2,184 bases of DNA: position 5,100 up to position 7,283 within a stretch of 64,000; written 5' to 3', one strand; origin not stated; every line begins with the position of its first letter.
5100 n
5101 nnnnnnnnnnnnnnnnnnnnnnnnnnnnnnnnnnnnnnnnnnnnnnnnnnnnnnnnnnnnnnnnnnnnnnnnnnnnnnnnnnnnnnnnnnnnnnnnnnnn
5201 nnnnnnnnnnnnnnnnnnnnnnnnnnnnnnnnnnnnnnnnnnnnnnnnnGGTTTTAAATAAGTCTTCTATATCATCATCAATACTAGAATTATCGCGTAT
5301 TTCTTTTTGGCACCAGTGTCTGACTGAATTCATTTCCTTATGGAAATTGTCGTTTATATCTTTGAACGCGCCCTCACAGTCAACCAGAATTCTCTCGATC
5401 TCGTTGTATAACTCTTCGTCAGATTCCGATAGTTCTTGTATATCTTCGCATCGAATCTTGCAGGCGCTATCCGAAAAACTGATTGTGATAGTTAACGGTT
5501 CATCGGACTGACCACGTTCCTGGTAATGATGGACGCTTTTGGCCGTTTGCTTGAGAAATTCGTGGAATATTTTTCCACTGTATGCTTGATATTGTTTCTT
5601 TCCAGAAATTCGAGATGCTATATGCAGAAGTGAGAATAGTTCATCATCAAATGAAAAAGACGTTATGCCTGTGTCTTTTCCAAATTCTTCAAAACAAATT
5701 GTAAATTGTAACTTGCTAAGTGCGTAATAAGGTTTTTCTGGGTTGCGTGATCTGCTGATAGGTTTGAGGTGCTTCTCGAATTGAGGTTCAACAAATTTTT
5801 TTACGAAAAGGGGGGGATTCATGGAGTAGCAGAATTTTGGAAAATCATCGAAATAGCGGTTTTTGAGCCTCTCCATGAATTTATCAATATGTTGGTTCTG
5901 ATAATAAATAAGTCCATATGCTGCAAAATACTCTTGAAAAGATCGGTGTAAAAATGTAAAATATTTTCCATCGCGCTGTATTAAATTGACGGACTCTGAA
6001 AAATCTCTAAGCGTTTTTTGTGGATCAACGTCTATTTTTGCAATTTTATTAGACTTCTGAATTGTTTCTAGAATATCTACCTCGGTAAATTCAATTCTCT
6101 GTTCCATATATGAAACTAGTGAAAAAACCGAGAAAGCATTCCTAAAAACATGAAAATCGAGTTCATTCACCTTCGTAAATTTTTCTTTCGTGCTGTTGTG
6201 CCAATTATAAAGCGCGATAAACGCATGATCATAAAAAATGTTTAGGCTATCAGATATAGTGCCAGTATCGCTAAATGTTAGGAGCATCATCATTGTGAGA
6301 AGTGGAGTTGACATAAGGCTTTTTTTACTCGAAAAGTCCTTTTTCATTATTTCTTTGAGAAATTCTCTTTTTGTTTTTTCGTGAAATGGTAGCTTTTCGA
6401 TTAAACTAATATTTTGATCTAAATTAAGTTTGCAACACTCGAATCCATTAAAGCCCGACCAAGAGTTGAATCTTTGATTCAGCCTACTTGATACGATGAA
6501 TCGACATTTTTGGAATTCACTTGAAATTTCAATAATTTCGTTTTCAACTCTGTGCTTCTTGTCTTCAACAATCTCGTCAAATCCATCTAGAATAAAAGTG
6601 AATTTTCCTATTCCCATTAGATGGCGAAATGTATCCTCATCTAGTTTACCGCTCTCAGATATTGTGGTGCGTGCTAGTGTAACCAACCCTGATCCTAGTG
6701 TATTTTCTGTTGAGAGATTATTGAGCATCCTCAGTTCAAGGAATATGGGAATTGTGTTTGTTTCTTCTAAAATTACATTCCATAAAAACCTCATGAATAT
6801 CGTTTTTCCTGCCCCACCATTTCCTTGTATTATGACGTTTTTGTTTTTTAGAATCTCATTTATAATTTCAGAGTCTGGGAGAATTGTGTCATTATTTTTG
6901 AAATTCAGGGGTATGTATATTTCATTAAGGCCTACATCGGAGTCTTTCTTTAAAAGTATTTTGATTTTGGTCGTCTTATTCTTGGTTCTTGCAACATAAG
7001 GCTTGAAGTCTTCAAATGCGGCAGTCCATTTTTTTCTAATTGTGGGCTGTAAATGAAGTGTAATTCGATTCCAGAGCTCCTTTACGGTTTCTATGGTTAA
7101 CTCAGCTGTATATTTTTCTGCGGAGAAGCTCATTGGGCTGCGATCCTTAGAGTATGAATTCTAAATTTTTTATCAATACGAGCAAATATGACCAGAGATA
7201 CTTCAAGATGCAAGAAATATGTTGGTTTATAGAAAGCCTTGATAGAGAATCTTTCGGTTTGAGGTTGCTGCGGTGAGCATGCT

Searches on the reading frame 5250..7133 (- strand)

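Call 64: search_protein_families(library=pfam, proteins=[window:5250-7133:-], max_evalue=0.01)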
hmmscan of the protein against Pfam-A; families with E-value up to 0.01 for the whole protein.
window:5250-7133:- (628 aa): 3 families
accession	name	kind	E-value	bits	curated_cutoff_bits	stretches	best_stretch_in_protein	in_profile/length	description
PF05729.18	NACHT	-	3.3e-07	30.7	26.7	1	100-224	3-136/167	NACHT domain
PF24883.2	NPHP3_N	-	4.9e-05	24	24.8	0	100-217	25-164/164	Nephrocystin 3, N-terminal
PF06745.19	ATPase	-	0.0067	16.3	26.6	0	92-134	14-58/231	KaiC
